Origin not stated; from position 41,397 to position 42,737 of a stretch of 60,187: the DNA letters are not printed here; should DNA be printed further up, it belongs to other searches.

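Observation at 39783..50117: TetR-headed, translationally coupled seven-gene operon joining an AcxABC-type ketone carboxylase to a radical SAM enzyme, an unknown protein and an orphan fused E1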

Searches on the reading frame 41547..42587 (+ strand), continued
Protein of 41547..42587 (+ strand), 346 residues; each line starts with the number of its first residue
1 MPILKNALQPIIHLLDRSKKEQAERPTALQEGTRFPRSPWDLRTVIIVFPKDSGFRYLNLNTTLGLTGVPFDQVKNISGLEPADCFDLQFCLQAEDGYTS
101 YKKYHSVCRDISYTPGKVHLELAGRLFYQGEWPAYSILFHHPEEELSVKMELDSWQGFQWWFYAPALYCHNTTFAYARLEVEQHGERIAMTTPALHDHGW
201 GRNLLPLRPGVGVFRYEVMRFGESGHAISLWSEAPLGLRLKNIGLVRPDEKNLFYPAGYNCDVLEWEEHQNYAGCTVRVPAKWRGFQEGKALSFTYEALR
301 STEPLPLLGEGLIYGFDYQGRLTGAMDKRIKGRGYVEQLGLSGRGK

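Call 45: search_protein_families(library=ncbifam, proteins=[L005:4018-5733:+, L005:6019-7191:+, L005:7362-7682:+, L005:7746-8531:+, L013:2739-3134:+], max_evalue=0.00001)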
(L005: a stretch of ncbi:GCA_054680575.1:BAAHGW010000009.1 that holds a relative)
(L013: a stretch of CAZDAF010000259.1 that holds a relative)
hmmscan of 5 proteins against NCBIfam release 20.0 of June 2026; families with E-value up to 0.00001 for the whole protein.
L005:4018-5733:+ (571 aa): 51 families (the best 25 are shown)
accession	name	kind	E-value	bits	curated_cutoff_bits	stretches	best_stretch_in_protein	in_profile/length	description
TIGR00118.1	acolac_lg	equivalog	4.6e-112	375.3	538.35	1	12-559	2-543/557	biosynthetic-type acetolactate synthase large subunit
NF006052.0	PRK08199.1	subfamily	1.7e-110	370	539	1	7-560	4-546/559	thiamine pyrophosphate protein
NF004919.0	PRK06276.1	equivalog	4e-108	362.2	866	1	12-558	2-545/582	acetolactate synthase large subunit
NF006187.0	PRK08322.1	equivalog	4.2e-107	358.8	509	1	13-554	4-531/548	acetolactate synthase large subunit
NF004710.0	PRK06048.1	equivalog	2e-103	346.8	976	1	8-557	5-543/561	acetolactate synthase large subunit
NF005860.0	PRK07789.1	equivalog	4.6e-91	306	881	1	6-552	29-579/615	acetolactate synthase large subunit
NF006524.0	PRK08978.1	equivalog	9.4e-90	301.4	738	1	12-555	2-528/548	acetolactate synthase 2 catalytic subunit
NF006377.0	PRK08611.1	equivalog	2.4e-88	297.1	742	1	11-555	4-533/576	pyruvate oxidase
NF006122.0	PRK08266.1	subfamily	1.9e-87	294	571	1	11-555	4-528/543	hypothetical protein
NF006319.0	PRK08527.1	equivalog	6.9e-87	292.2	905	1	11-559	4-547/565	acetolactate synthase large subunit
NF005651.0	PRK07418.1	subfamily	3.1e-86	289.9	942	1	7-555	15-563/617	acetolactate synthase large subunit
NF005039.0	PRK06456.1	equivalog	7.9e-86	288.8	868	1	12-555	3-548/572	acetolactate synthase large subunit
NF006525.0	PRK08979.1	equivalog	3.1e-84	283.4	1084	1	11-557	4-552/572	acetolactate synthase 3 large subunit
NF006016.1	PRK08155.1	equivalog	5e-84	282.7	870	1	11-557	3-538/554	acetolactate synthase large subunit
NF005228.0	PRK06725.1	equivalog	1.7e-83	280.8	991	1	9-555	14-549/571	acetolactate synthase large subunit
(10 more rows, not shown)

L005:6019-7191:+ (390 aa): 7 families
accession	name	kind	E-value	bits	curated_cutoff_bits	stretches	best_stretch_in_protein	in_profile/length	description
NF003809.0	PRK05398.1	subfamily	6.1e-82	275.4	442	2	4-207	4-207/416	formyl-CoA transferase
TIGR03253.1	oxalate_frc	equivalog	4.8e-79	266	504.2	2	5-208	4-207/416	formyl-CoA transferase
NF041294.1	Scnl_mescCoAtase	equivalog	2.7e-69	234.2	700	1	5-371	4-380/381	succinyl-CoA:mesaconate CoA-transferase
NF052585.1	SucGlutTfsCaiB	equivalog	1.9e-65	221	750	1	5-378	8-392/394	succinate--glutarate CoA-transferase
NF008511.0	PRK11430.1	equivalog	1.3e-61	208.8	522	1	5-370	10-375/381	CoA:oxalate CoA-transferase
NF002914.1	PRK03525.1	equivalog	2e-32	112.6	413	1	17-389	22-396/400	L-carnitine CoA-transferase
TIGR04253.1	mesacon_CoA_iso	equivalog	3.4e-22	79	725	1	4-388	2-398/403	2-methylfumaryl-CoA isomerase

L005:7362-7682:+ (106 aa): 1 family
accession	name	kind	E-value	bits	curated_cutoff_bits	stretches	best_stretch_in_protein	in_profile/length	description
NF047962.3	SCP2_dom_UbiT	equivalog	5.2e-07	30.1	46.9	1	35-104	44-112/120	ubiquinone anaerobic biosynthesis accessory factor UbiT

L005:7746-8531:+ (261 aa): 73 families (the best 25 are shown)
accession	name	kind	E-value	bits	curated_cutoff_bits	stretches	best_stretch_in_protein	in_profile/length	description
NF004517.0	PRK05862.1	equivalog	5.4e-88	294.8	396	1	1-260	1-256/257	enoyl-CoA hydratase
NF004475.0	PRK05809.1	subfamily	8.2e-87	291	394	1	1-261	1-260/260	short-chain-enoyl-CoA hydratase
NF006007.0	PRK08138.1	subfamily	3.5e-86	288.8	355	1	9-261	13-261/261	enoyl-CoA hydratase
NF007239.0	PRK09674.1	equivalog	1.2e-82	277.3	371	1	3-261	3-257/257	2,3-dehydroadipyl-CoA hydratase PaaF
NF051848.1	EnCoAHydtEchA19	equivalog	1.3e-79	267.4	400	1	5-261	1-258/258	enoyl-CoA hydratase EchA19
NF005802.0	PRK07657.1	equivalog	1.3e-78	264.1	363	1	10-260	10-259/260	enoyl-CoA hydratase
NF005803.0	PRK07658.1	equivalog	1.3e-73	247.6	313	1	5-261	3-257/257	enoyl-CoA hydratase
NF004840.0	PRK06190.1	equivalog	3.5e-68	230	253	1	5-240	5-238/260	enoyl-CoA hydratase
NF006699.0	PRK09245.1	subfamily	2.1e-67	227.2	354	1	5-261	4-266/266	crotonase/enoyl-CoA hydratase family protein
NF006566.0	PRK09076.1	subfamily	1.5e-66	224.7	286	1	5-259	6-258/260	enoyl-CoA hydratase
NF004634.0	PRK05980.1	equivalog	1.6e-65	221.1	375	1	5-260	4-262/263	crotonase/enoyl-CoA hydratase family protein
NF006100.0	PRK08252.1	subfamily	1.6e-63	214.6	282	1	4-261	3-254/254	crotonase/enoyl-CoA hydratase family protein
NF042430.2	EnCoAhydt_DpgD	equivalog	5.7e-60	202.9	400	1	9-260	2-257/258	enoyl-CoA-hydratase DpgD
TIGR02280.1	PaaB1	equivalog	1.7e-59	201.4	345.15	1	6-261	1-256/256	2-(1,2-epoxy-1,2-dihydrophenyl)acetyl-CoA isomerase PaaG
NF004857.0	PRK06210.1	equivalog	7.1e-59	199.5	341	1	3-260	7-274/275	enoyl-CoA hydratase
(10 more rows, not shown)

L013:2739-3134:+ (131 aa): 1 family
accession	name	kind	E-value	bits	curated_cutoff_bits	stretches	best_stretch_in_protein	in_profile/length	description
TIGR04256.1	GxxExxY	subfamily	3.1e-43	146.8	35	1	15-130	3-116/116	GxxExxY protein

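Call 55: search_protein_families(library=pfam, proteins=[L017:982-2394:+, L017:2444-3550:-, L017:14081-15163:-, L017:15212-17575:-, L010:13645-15075:+, L011:5266-7461:+, L014:4020-5306:+, L022:11319-13277:+, L019:10311-12692:-], max_evalue=0.0001)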
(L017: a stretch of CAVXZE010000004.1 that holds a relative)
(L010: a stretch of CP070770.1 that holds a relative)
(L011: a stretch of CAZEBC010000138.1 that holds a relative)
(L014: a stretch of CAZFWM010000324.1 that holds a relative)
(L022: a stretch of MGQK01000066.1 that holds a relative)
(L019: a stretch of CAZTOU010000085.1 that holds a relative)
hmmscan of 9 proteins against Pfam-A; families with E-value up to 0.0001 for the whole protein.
L017:982-2394:+ (470 aa): 10 families
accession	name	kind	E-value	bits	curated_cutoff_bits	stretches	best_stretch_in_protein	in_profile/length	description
PF00158.32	Sigma54_activat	-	3.4e-70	235.5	20.2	1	137-304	1-168/168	Sigma-54 interaction domain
PF25601.1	AAA_lid_14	-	2.1e-26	92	27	1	309-386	1-78/87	AAA+ ATPase lid domain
PF14532.12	Sigma54_activ_2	-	3.2e-22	79.7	25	1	138-308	1-138/138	Sigma-54 interaction domain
PF08448.16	PAS_4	-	6.5e-15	55.8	23.1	1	13-122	1-109/110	PAS fold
PF00989.32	PAS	-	7e-14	52.2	22.6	1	9-118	3-113/113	PAS fold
PF02954.25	HTH_8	-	6.7e-13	48.6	22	1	431-467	6-42/42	Bacterial regulatory protein, Fis family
PF13426.13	PAS_9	-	3.3e-12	47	27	1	18-120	2-103/103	PAS domain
PF07728.20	AAA_5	-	1.3e-07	32.1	22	1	160-297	1-138/139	AAA domain (dynein-related subfamily)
PF13384.12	HTH_23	-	1.9e-05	24.8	24.6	1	440-467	15-41/50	Homeodomain-like domain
PF13188.13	PAS_8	-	6.4e-05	23.2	21.8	0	12-56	6-47/65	PAS domain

L017:2444-3550:- (368 aa): 4 families
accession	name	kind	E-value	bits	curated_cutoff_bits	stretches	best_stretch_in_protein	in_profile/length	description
PF07992.20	Pyr_redox_2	-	1.7e-47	162.7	26.1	1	5-210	73-278/291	Pyridine nucleotide-disulphide oxidoreductase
PF02852.28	Pyr_redox_dim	-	9.4e-17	61.6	25.3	1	254-356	5-106/110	Pyridine nucleotide-disulphide oxidoreductase, dimerisation domain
PF00070.33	Pyr_redox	-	3.5e-14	53.5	22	1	74-149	1-77/82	Pyridine nucleotide-disulphide oxidoreductase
PF13738.12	Pyr_redox_3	-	3.1e-06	27.1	30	1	3-204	100-305/305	Pyridine nucleotide-disulphide oxidoreductase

L017:14081-15163:- (360 aa): 7 families
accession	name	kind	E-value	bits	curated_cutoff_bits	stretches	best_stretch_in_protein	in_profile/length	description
PF00037.32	Fer4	-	7.6e-13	48.1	21.1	1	308-330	2-24/24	4Fe-4S binding domain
PF12838.12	Fer4_7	-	3.2e-11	43.9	27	1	284-328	2-52/52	4Fe-4S dicluster domain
PF12837.12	Fer4_6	-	5.6e-10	39.1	25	1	308-329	3-24/24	4Fe-4S binding domain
PF14697.11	Fer4_21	-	1.2e-07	32.1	35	1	280-330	4-58/59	4Fe-4S dicluster domain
PF12797.12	Fer4_2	-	1.2e-07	31.6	24.5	1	308-326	4-22/22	4Fe-4S binding domain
PF13237.11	Fer4_10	-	2.7e-07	30.8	25.5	1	280-325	5-53/53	4Fe-4S dicluster domain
PF13187.11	Fer4_9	-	7.7e-07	29.5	27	1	284-328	2-51/52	4Fe-4S dicluster domain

L017:15212-17575:- (787 aa): 2 families
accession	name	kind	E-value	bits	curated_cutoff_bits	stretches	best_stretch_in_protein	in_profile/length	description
PF02901.20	PFL-like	-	1.6e-176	589.2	24.3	1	34-648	3-647/647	Pyruvate formate lyase-like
PF01228.26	Gly_radical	-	8.3e-22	78.2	22.2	1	666-769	3-106/106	Glycine radical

L010:13645-15075:+ (476 aa): 0 families

L011:5266-7461:+ (731 aa): 3 families
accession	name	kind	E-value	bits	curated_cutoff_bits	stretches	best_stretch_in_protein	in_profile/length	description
PF00384.28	Molybdopterin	-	1.4e-28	100.4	24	1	68-475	1-346/353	Molybdopterin oxidoreductase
PF01568.27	Molydop_binding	-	2.3e-17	63.4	26.8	1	605-723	1-108/110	Molydopterin dinucleotide binding domain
PF04879.21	Molybdop_Fe4S4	-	1.4e-12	47.8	22.7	1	13-55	3-45/55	Molybdopterin oxidoreductase Fe4S4 domain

L014:4020-5306:+ (428 aa): 0 families

L022:11319-13277:+ (652 aa): 2 families
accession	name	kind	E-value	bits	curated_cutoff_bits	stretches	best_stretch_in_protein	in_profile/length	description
PF01103.29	Omp85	-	7.1e-49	167.5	24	1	351-652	1-325/325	Omp85 superfamily domain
PF07244.20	POTRA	-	6.4e-25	88.1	21.3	1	251-324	1-79/79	Surface antigen variable number repeat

L019:10311-12692:- (793 aa): 0 families

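Call 62: search_dna_similar(query=window:41547-42587:+, collection=plasmids, mode=protein, max_evalue=0.001, max_rows=10)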
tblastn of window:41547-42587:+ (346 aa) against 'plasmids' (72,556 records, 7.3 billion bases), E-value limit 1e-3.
No match.

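Call 96: search_protein_representatives(alignment_id=A1)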
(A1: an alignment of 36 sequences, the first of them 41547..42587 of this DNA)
Query: 36 sequences, 346 profile positions. Proteins with E-value up to 0.001 (for the whole library): 149; up to 1e-10: 71; up to 1e-30: 20. The best 149 are listed.
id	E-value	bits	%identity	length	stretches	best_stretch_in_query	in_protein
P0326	3.3e-134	463.5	-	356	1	10-344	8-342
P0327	2.6e-128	444.1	-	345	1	6-345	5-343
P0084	5.1e-128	443.1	-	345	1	11-341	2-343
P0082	1.3e-115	402.3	-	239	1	4-237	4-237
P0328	3.1e-112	391.2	-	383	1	6-344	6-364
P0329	7.2e-110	383.4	-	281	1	50-313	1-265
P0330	3.2e-106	371.4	-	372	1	11-345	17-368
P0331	4.3e-104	364.4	-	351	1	7-344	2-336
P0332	4.0e-93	328.4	-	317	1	12-343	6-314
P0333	4.1e-89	315.2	-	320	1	31-344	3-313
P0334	5.4e-74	265.5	-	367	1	6-341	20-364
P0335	3.1e-62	226.8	-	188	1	3-157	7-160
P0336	1.7e-55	204.6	-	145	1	207-343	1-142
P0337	1.4e-54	201.6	-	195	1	10-187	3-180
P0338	1.6e-47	178.4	-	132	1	3-133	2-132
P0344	5.6e-28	114.1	-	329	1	39-342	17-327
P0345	5.8e-26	107.5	-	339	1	10-342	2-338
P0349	1.8e-22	96.0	-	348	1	39-341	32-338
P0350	2.6e-22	95.5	-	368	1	18-342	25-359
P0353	1.7e-20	89.6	-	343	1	12-342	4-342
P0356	5.7e-19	84.5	-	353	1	25-341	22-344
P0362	7.8e-17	77.5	-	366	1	24-342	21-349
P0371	2.9e-14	69.0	-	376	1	8-340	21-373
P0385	1.1e-11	60.6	-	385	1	9-339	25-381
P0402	2.6e-09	52.8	-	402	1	13-341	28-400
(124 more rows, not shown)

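Call 97: search_protein_families(library=pfam, proteins=[P0344, P0345, P0349, P0350, P0353, P0356, P0362, P0371, P0385, P0402], max_evalue=0.01)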
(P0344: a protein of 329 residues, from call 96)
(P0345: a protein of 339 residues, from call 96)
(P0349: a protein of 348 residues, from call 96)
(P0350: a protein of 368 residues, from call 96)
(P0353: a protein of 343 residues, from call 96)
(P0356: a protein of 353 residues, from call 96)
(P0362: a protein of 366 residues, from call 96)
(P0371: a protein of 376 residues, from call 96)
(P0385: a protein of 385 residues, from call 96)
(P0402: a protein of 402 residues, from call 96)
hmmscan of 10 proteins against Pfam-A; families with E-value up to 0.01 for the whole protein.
P0344 (329 aa): 0 families

P0345 (339 aa): 0 families

P0349 (348 aa): 0 families

P0350 (368 aa): 0 families

P0353 (343 aa): 0 families

P0356 (353 aa): 0 families

P0362 (366 aa): 0 families

P0371 (376 aa): 0 families

P0385 (385 aa): 0 families

P0402 (402 aa): 0 families
